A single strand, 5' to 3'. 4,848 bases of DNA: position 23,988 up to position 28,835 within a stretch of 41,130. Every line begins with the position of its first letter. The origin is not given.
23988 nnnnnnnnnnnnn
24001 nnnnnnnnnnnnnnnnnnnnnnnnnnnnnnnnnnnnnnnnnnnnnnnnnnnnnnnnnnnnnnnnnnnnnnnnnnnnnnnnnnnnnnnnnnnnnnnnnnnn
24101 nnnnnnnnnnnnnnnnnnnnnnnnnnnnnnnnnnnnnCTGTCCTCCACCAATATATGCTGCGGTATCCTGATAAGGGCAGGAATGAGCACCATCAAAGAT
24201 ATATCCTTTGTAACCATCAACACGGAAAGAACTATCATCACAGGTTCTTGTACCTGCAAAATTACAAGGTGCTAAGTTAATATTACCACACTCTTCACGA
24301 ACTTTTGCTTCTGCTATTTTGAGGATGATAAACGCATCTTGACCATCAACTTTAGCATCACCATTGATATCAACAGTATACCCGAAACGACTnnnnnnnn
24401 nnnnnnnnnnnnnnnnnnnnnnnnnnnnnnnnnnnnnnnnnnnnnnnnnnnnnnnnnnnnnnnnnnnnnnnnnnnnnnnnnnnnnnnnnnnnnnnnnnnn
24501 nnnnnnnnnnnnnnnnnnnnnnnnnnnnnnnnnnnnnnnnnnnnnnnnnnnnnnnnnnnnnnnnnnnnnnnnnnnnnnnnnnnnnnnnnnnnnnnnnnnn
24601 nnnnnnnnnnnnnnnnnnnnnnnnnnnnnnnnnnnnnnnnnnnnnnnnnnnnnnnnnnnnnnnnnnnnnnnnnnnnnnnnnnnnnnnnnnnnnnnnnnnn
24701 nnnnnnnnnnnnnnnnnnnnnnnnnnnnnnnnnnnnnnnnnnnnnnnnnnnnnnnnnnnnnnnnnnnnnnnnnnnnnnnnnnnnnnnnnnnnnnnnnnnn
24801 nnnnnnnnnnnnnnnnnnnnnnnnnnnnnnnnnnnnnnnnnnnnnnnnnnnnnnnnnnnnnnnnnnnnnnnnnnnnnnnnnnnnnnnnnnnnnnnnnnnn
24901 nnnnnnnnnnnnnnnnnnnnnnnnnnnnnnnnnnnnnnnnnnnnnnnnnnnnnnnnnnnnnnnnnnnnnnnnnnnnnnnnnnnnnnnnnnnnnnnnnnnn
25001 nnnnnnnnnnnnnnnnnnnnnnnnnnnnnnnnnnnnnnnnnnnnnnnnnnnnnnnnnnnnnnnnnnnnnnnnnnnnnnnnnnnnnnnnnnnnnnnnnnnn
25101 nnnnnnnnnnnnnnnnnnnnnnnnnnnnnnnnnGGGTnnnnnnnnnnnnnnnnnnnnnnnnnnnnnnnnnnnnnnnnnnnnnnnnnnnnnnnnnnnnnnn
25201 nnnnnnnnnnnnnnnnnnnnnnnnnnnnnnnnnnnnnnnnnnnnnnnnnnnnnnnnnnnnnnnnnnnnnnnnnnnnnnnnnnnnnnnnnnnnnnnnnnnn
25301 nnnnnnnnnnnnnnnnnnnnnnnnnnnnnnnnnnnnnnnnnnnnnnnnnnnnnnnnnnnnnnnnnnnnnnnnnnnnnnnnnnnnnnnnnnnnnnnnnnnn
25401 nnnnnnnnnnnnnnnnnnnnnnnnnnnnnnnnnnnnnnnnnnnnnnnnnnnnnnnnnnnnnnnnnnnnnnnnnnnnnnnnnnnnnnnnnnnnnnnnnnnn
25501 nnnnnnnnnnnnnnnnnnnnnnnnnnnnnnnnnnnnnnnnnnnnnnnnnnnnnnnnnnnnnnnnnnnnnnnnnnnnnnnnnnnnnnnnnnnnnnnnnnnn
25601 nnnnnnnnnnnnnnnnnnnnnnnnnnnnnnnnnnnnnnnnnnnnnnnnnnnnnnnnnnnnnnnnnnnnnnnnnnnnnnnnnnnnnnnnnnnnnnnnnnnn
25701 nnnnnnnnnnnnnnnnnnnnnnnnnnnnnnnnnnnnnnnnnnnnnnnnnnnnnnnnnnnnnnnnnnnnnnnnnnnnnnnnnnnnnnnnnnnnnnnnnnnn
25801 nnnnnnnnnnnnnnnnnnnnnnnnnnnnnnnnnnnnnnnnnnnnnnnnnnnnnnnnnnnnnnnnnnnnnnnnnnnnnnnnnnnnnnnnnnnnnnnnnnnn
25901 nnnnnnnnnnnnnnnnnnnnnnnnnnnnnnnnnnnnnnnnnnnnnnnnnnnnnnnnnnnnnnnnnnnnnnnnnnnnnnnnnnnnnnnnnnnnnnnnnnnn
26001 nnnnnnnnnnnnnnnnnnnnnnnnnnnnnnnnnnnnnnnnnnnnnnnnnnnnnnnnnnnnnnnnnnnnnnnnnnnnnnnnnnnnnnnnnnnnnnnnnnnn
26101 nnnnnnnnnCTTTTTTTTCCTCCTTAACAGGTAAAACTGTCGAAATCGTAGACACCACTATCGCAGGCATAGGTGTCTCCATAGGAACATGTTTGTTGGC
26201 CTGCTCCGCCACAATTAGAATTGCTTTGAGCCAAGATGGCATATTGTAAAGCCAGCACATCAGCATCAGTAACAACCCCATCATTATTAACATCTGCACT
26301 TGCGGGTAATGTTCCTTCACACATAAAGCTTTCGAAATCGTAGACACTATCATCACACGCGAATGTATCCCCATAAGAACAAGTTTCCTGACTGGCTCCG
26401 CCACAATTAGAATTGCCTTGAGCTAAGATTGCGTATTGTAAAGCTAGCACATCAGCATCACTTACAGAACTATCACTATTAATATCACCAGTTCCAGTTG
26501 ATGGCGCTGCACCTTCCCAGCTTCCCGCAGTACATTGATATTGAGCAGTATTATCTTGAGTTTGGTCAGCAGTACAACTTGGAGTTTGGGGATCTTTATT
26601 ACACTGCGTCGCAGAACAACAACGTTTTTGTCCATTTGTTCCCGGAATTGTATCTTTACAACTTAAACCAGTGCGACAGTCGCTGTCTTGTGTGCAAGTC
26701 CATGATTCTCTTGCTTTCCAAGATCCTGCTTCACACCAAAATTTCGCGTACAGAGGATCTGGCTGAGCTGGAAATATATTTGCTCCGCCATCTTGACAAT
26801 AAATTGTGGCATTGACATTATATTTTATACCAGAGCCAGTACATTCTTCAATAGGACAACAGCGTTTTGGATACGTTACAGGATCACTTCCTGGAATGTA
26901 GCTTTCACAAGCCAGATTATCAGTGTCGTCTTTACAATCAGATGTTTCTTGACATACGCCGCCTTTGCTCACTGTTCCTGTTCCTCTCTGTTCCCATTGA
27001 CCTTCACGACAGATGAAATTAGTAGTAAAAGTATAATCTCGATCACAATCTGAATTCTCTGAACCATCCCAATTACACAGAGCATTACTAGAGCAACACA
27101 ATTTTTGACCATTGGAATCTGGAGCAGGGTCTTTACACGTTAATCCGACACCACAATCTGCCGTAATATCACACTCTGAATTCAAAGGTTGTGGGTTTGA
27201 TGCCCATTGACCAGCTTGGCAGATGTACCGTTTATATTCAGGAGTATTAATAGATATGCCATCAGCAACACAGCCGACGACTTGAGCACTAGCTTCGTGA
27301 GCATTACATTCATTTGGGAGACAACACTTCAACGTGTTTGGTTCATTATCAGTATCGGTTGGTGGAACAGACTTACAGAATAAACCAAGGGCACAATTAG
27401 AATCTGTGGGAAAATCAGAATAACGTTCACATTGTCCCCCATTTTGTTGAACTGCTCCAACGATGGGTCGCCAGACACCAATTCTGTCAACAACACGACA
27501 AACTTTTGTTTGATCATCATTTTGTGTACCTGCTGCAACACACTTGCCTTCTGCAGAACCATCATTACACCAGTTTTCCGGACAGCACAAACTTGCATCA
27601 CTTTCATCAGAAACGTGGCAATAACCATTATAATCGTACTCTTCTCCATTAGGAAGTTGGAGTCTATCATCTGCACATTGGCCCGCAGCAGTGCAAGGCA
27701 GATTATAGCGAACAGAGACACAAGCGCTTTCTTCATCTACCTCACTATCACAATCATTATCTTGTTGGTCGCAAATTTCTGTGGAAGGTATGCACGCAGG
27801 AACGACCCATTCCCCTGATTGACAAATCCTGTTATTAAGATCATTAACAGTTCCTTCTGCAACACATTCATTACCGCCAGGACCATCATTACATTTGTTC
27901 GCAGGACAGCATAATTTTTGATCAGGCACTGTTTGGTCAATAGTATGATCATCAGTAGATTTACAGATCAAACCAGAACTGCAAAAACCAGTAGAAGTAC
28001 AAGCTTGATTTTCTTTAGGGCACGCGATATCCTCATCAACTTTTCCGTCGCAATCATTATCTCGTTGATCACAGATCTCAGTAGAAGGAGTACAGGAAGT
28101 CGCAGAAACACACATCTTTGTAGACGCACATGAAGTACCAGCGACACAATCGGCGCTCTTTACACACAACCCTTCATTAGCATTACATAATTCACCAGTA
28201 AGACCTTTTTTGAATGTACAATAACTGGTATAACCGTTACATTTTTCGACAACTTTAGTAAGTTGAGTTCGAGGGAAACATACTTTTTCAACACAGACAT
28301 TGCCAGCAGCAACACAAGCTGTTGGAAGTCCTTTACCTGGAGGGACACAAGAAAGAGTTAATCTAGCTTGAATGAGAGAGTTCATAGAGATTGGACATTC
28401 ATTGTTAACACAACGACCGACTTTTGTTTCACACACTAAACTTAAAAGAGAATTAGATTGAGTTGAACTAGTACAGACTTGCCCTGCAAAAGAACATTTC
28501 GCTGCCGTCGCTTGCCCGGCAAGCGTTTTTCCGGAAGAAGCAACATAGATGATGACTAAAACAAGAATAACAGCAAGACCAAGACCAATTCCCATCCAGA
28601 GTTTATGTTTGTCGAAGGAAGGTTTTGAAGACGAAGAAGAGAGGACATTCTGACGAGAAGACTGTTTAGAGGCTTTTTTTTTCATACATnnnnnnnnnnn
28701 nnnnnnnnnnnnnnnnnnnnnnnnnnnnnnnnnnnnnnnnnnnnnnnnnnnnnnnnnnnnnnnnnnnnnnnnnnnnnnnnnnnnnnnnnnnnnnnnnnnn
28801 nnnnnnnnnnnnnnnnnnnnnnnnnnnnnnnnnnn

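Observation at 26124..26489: Repeated module of about 55 aa: dockerin-like EF-hand loop fused to a 4-Cys segment, found in three operon proteins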

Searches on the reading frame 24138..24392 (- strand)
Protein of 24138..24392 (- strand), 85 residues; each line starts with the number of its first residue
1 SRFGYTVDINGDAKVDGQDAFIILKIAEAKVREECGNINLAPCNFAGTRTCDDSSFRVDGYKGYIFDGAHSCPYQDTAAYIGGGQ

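Call 40: find_related_loci(query=A6, collection=genome_contigs, flank=8000)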
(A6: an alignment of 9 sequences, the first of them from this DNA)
Query A6 (85 aa) in genome_contigs; peptide patterns used: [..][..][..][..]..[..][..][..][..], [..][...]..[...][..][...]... (x = any residue, [..] = any of these).
35 stretches matched a pattern; 1 encode a relative of the query (tblastn E <= 1e-3); 1 distinct loci.
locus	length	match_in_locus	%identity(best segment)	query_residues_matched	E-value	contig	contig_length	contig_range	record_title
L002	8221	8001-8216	61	1-74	4e-27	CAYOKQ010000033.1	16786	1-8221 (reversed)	MAG TPA_asm: uncultured Methanosarcinales archaeon isolate binchicken_co125_1105 genome assembly, contig: NODE_6948_leng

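Call 41: predict_structure(alignment_id=A4)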
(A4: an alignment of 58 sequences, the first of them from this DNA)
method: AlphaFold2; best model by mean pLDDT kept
length: 85 residues; sequences in the alignment: 58
mean_pLDDT: 92.0   pTM: 0.79
mean pLDDT of the five models: 92.0, 90.8, 89.9, 89.3, 88.2
residues with pLDDT >= 90: 74; 70-90: 6; 50-70: 5; < 50: 0
segments of 3 or more residues with pLDDT < 50: none
pLDDT, mean of each block of 10 residues (from residue 1): 79 94 96 96 97 96 93 94 73
secondary structure, 60 per line:
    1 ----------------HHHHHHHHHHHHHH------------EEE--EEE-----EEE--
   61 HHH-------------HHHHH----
elements in order: H17-30 E43-45 E48-50 E56-58 H77-81
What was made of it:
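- On Dockerin type I (Pfam PF00404): The AF2 model has no helix before the loop and has helix 17-30 (call 41).
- On Canonical EF-hand (PF00036, PF13202, PF13405): There is no entering helix in the model (call 41).
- It has no helix before the loop, then helix 17-30, a hairpin at 43-45/48-50, and a strand at 56-58 (call 41). AF2 folds one unit on its own at pLDDT 92 (call 41).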

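Call 45: fold_search(model_id=the predicted structure, library=pdb)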
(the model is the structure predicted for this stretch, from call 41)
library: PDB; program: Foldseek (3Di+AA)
matches with E <= 10: 16; with E <= 0.001: 0
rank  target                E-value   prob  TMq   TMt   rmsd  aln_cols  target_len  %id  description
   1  9gvb_C                3.2e+00  0.30  0.30  0.56   1.8        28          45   36  Ruminococcus flavefaciens Coh-Doc complex between a group 2 Dockerin and the Cohesin from cell surface attached scaffo (released 2025-10-08)
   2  1ysh_D                3.9e+00  0.01  0.19  0.21  11.7        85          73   13  Localization and dynamic behavior of ribosomal protein L30e (released 2005-07-05)
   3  9gvb_B                4.8e+00  0.14  0.28  0.52   2.4        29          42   38  Ruminococcus flavefaciens Coh-Doc complex between a group 2 Dockerin and the Cohesin from cell surface attached scaffo (released 2025-10-08)
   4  6yky_C                5.2e+00  0.04  0.22  0.08   4.7        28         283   21  Biochemical, Cellular and Structural Characterization of Novel ERK3 Inhibitors (released 2020-09-23)
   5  1kcf_A                6.0e+00  0.01  0.15  0.06  10.6        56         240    9  Crystal Structure of the Yeast Mitochondrial Holliday Junction Resolvase, Ydc2 (released 2001-11-28)
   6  7dz7_K                6.8e+00  0.01  0.20  0.20  11.3        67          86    9  State transition supercomplex PSI-LHCI-LHCII from double phosphatase mutant pph1;pbcp of green alga Chlamydomonas rein (released 2021-06-30)
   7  1ouy                  6.8e+00  0.01  0.19  0.07  10.3        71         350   11  The structure of p38 alpha in complex with a dihydropyrido-pyrimidine inhibitor (released 2003-09-02)
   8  8uqu_A                7.8e+00  0.04  0.20  0.07   5.4        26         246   19  Crystal Structure of N-terminal Domain of Fic Family Protein from Bordetella bronchiseptica (released 2024-10-30)
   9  3l57_B                7.8e+00  0.02  0.23  0.11  13.6        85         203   10  Crystal Structure of the Plasmid pCU1 TraI Relaxase Domain (released 2010-05-19)
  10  5o60_E                7.8e+00  0.01  0.22  0.10  22.6        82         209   13  Structure of the 50S large ribosomal subunit from Mycobacterium smegmatis (released 2017-07-12)
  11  1jnk                  8.4e+00  0.01  0.23  0.09  11.3        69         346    9  THE C-JUN N-TERMINAL KINASE (JNK3S) COMPLEXED WITH MGAMP-PNP (released 1999-06-08)
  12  3g9n                  8.4e+00  0.01  0.21  0.09  11.5        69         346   10  JNK3 bound to (Z)-1-((6-fluoro-4H-benzo[d][1,3]dioxin-8-yl)methyl)-3-(hydroxyimino)-4-phenylindolin-2-one (released 2009-02-24)
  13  1ove                  8.4e+00  0.01  0.19  0.07  10.3        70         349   11  The structure of p38 alpha in complex with a dihydroquinolinone (released 2003-09-02)
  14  5m2s_B                9.6e+00  0.08  0.27  0.28   2.5        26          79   35  R. flavefaciens' third ScaB cohesin in complex with a group 1 dockerin (released 2017-07-05)
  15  5xyy                  9.6e+00  0.01  0.23  0.09   9.3        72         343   11  The structure of p38 alpha in complex with a triazol inhibitor (released 2018-01-17)
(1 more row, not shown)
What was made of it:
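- On Dockerin type I (Pfam PF00404): Local Foldseek match to dockerin 9gvb with rmsd 1.8 Å (call 45).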

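Call 46: search_protein_families(library=pfam, alignment_id=A4, max_evalue=1)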
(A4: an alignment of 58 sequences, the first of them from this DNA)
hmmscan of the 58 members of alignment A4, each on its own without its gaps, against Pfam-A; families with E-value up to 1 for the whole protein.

A. member 1, seq(85 aa): 1 family
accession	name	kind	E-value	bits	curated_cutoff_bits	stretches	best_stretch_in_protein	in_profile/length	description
PF00404.24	Dockerin_1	-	0.14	12.8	22.9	1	8-25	3-20/57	Dockerin type I domain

B. families by the number of members that match (of 58 scanned): 19 families
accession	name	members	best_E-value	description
PF00404.24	Dockerin_1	26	5.7e-05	Dockerin type I domain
PF13202.12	EF-hand_5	2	0.0087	EF hand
PF00036.39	EF-hand_1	2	0.047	EF hand domain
PF13405.12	EF-hand_6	2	0.097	EF-hand domain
PF19253.4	DUF5900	1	0.014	Family of unknown function (DUF5900)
PF08053.16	Tna_leader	1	0.022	Tryptophanase operon leader peptide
PF20173.3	ZnF_RZ-type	1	0.024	RZ type zinc finger domain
PF03427.18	CBM_19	1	0.054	Carbohydrate binding domain (family 19)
PF06639.16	BAP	1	0.057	Basal layer antifungal peptide (BAP)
PF00058.23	Ldl_recept_b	1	0.068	Low-density lipoprotein receptor repeat class B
PF20096.4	DUF6486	1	0.07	Family of unknown function (DUF6486)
PF06477.18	DUF1091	1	0.075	Protein of unknown function (DUF1091)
PF05093.18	CIAPIN1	1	0.1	Cytokine-induced anti-apoptosis inhibitor 1, Fe-S biogenesis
PF15906.11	zf-NOSIP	1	0.1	Zinc-finger of nitric oxide synthase-interacting protein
PF18611.7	IL3Ra_N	1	0.12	IL-3 receptor alpha chain N-terminal domain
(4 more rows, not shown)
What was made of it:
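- On Dockerin type I (Pfam PF00404): Taken singly, 26 of 58 units match weakly, best E = 5.7e-5 (call 46).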

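Call 51: find_homologous_proteins(query=A4, max_evalue=0.001)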
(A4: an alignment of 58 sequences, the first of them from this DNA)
Query A4 (58 sequences): 193 candidates shared short words with the query, none scored E <= 0.001.
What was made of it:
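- Tried and rejected: The same tool with the 58-instance alignment found nothing (call 51).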

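Call 52: find_related_loci(query=A6, collection=metagenome_contigs, flank=8000)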
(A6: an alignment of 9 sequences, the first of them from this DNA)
Query A6 (85 aa) in metagenome_contigs; peptide patterns used: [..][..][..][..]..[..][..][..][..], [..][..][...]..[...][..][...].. (x = any residue, [..] = any of these).
107 stretches matched a pattern; 2 encode a relative of the query (tblastn E <= 1e-3); 2 distinct loci.
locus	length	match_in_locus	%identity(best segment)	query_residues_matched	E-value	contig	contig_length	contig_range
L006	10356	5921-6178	53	4-85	2e-24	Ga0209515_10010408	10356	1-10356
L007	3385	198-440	56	5-83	1e-23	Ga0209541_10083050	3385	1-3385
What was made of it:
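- Tried and rejected: With the C-type sub-alignment it gave only 1 genome locus and 2 metagenome loci (calls 40, 52).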

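Call 56: search_protein_families(library=pfam, proteins=[L006:4299-5096:+, L006:6183-7124:+, L006:8375-9310:+, L007:448-1464:+, L002:6345-7313:+, L002:1083-2690:+, L002:2714-3760:+, L007:1476-3374:+, L002:4957-6333:+, L002:3757-4566:+], max_evalue=1)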
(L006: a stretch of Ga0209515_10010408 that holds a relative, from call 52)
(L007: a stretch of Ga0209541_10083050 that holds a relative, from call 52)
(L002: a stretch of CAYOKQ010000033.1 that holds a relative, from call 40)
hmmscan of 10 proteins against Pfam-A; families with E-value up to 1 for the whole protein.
L006:4299-5096:+ (265 aa): 2 families
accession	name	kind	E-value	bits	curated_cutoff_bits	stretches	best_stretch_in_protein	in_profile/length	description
PF17771.6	ADAMTS_CR_2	-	0.11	13.3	27.3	1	174-219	13-69/69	ADAMTS cysteine-rich domain 2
PF00054.30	Laminin_G_1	-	0.14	12.8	24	1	123-191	52-119/131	Laminin G domain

L006:6183-7124:+ (313 aa): 2 families
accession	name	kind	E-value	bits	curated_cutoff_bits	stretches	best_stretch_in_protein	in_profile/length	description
PF20009.4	GEVED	-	0.036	15.3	24.4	1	173-189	3-21/78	GEVED domain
PF20036.5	Gp13-like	-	0.067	12.9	26.4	1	113-165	195-243/313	Major capsid protein 13-like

L006:8375-9310:+ (311 aa): 1 family
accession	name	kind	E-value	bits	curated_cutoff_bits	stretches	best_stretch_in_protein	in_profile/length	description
PF05688.17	BIg21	-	0.073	14.1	27.4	1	48-107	9-71/109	Bacterial Immunoglobulin-like 21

L007:448-1464:+ (338 aa): 1 family
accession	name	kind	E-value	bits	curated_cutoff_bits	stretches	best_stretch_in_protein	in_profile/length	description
PF14250.11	AbrB-like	-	0.14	12.7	25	1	91-121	23-53/70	AbrB-like transcriptional regulator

L002:6345-7313:+ (322 aa): 7 families
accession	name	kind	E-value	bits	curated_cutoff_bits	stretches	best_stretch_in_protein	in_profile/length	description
PF07703.20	A2M_BRD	-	0.0039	18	22.7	1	31-136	1-72/140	Alpha-2-macroglobulin bait region domain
PF13584.12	BatD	-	0.0056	17.7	24.1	1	35-79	3-50/92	BatD DUF11 like domain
PF14267.11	DUF4357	-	0.054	13.9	38.4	1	67-83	26-42/54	Domain of unknown function (DUF4357)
PF13860.13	FlgD_ig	-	0.12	12.8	27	1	112-148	28-64/79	FlgD Ig-like domain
PF20942.3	DUF4785_2nd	-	0.2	12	30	1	29-54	3-28/105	Domain of unknown function (DUF4785) central domain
PF02752.27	Arrestin_C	-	0.25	12.1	27.7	1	30-53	6-29/137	Arrestin (or S-antigen), C-terminal domain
PF17408.7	MCD_N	-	0.33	11.6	22.4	1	281-299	31-49/85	Malonyl-CoA decarboxylase N-terminal domain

L002:1083-2690:+ (535 aa): 3 families
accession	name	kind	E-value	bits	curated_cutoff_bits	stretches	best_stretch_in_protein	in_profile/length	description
PF01161.25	PBP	-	4.5e-24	85.7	24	1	156-289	2-106/135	Phosphatidylethanolamine-binding protein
PF00963.24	Cohesin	-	3.3e-10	40.8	24.1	1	6-120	8-125/139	Cohesin domain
PF13948.11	DUF4215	-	0.00029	21.5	27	2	331-357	21-46/47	Domain of unknown function (DUF4215)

L002:2714-3760:+ (348 aa): 1 family
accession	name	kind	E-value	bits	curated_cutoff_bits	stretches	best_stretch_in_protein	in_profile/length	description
PF14625.12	Lustrin_cystein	-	0.025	15.3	27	1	211-233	12-36/46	Lustrin, cysteine-rich repeated domain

L007:1476-3374:+ (632 aa): 2 families
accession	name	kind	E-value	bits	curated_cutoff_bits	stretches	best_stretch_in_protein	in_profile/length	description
PF01161.25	PBP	-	2.8e-26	92.9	24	1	256-412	2-135/135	Phosphatidylethanolamine-binding protein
PF25258.1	DUF7859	-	0.15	12.4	27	1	43-60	16-33/49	Family of unknown function (DUF7859)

L002:4957-6333:+ (458 aa): 2 families
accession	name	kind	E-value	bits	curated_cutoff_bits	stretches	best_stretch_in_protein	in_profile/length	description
PF07666.16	MpPF26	-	0.024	15.1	37.2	1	18-42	50-74/75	M penetrans paralogue family 26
PF17307.7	Smim3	-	0.25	11.4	25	1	20-46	15-43/60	Small integral membrane protein 3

L002:3757-4566:+ (269 aa): 0 families
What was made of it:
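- On Cohesin (Pfam PF00963), for the N-domains of C, E and G: The L002 535-aa protein scores 40.8 bits (call 56).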

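Call 77: fold_search(model_id=the predicted structure, library=viral)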
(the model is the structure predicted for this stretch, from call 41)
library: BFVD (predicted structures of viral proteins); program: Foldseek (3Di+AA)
matches with E <= 10: 18; with E <= 0.001: 0
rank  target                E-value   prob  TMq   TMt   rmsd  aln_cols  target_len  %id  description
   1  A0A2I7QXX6            4.1e-01  0.10  0.28  0.29   9.1        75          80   15  (no name in the UniProt tables at hand)
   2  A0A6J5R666            2.8e+00  0.03  0.21  0.23  14.7        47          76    8  Uncharacterized protein [uncultured Caudovirales phage]
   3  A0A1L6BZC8            3.5e+00  0.02  0.23  0.19  15.4        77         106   12  (no name in the UniProt tables at hand)
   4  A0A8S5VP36            3.7e+00  0.01  0.15  0.17  15.0        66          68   20  (no name in the UniProt tables at hand)
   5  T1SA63                5.2e+00  0.01  0.15  0.14  12.7        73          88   15  Chromosome partitioning protein ParB [Salmonella phage SPC32H]
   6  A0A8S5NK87            6.0e+00  0.01  0.20  0.20   7.6        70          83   13  Uncharacterized protein [Siphoviridae sp. ctK0l2]
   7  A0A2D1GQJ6            6.4e+00  0.01  0.23  0.20   9.8        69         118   12  Uncharacterized protein [Pseudomonas phage SL2]
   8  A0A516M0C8            6.9e+00  0.07  0.27  0.29   2.3        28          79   28  (no name in the UniProt tables at hand)
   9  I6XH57                7.3e+00  0.02  0.24  0.16  10.4        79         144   14  Uncharacterized protein [Vibrio phage phi-pp2]
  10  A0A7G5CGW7            7.3e+00  0.01  0.17  0.17   7.8        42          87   10  (no name in the UniProt tables at hand)
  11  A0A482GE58            7.9e+00  0.01  0.19  0.19   7.3        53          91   15  (no name in the UniProt tables at hand)
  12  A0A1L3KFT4            7.9e+00  0.01  0.16  0.02  12.2        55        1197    9  RNA replicase [Beihai noda-like virus 26]
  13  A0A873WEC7            8.4e+00  0.01  0.26  0.20  12.6        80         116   16  (no name in the UniProt tables at hand)
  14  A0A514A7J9            9.0e+00  0.02  0.21  0.19   8.2        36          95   19  (no name in the UniProt tables at hand)
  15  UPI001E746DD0         9.0e+00  0.01  0.20  0.27  10.4        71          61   14  (no name look-up for this kind of identifier)
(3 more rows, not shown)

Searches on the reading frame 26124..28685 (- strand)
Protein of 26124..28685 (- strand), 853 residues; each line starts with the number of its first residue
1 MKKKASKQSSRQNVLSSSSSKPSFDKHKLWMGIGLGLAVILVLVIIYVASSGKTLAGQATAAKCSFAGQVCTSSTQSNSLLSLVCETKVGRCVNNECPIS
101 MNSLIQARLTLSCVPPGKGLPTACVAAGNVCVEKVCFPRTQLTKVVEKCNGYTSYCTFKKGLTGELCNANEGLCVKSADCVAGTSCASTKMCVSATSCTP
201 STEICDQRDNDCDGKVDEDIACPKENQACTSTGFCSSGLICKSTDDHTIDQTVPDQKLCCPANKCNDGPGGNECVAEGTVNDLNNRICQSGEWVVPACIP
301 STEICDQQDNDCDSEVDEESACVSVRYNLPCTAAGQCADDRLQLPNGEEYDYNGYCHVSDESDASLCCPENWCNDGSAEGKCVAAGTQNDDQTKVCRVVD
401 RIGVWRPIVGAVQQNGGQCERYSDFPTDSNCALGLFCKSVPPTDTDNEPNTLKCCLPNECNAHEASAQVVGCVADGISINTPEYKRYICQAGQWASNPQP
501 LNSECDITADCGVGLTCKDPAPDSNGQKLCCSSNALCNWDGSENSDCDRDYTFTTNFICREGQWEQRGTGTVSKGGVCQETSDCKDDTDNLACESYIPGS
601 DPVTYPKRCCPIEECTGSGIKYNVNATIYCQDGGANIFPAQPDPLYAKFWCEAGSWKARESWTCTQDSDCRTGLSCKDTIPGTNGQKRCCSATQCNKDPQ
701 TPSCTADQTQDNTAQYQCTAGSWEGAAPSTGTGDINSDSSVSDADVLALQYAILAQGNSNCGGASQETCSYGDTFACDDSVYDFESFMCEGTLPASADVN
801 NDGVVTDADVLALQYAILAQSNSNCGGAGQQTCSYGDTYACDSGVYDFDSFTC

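Call 3: search_protein_families(library=pfam, proteins=[window:26124-28685:-], max_evalue=1)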
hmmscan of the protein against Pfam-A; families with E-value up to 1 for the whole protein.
window:26124-28685:- (853 aa): 2 families
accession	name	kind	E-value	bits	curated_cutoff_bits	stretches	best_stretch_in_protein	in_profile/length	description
PF00404.24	Dockerin_1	-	3.6e-07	30.7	22.9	2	797-818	2-23/57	Dockerin type I domain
PF11617.13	Cu-binding_MopE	-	2.5e-06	28.1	27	2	202-218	14-30/30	Putative metal-binding motif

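Call 48: search_protein_families(library=ncbifam, proteins=[window:26124-28685:-], max_evalue=0.1)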
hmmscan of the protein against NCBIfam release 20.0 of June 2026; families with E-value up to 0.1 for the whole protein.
window:26124-28685:- (853 aa): 0 families

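Call 64: list_cluster_members(proteins=[window:26124-28685:-, window:24135-25133:-, window:21947-23182:-, window:14886-15956:-, window:12861-14315:-, window:19275-20969:-])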
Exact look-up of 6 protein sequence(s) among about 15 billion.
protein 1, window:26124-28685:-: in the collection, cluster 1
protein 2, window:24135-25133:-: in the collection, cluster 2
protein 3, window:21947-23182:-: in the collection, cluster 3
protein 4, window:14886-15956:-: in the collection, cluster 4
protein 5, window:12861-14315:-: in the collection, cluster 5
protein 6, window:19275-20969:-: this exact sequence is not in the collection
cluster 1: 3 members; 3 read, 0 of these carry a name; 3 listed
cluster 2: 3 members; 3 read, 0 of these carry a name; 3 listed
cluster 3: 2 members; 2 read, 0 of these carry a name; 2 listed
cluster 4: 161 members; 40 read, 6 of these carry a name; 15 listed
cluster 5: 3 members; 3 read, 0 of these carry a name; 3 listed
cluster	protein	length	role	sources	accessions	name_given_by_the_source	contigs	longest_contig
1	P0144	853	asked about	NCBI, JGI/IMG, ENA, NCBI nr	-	-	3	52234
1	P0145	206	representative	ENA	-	-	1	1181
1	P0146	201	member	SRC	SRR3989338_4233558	-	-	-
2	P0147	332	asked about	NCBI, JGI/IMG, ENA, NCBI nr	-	-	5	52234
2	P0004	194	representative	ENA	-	-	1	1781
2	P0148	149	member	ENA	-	-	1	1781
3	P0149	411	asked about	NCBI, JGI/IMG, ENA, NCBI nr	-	-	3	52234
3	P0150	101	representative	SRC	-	-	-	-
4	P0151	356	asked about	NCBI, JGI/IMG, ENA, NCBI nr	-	-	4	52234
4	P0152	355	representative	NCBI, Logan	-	-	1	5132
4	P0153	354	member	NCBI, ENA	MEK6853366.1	MAG: cell division protein FtsZ [Nanoarchaeota archaeon]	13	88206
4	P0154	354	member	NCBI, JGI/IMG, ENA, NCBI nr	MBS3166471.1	cell division protein FtsZ [Candidatus Woesearchaeota archaeon]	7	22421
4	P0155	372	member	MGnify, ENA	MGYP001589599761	FL=1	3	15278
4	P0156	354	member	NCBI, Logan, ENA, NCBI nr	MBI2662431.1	cell division protein FtsZ [Candidatus Woesearchaeota archaeon]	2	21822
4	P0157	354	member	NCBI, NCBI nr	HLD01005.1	MAG TPA: cell division protein FtsZ [Candidatus Nanoarchaeia archaeon] | cell division protein FtsZ [Candidatus Nanoarchaeia archaeon]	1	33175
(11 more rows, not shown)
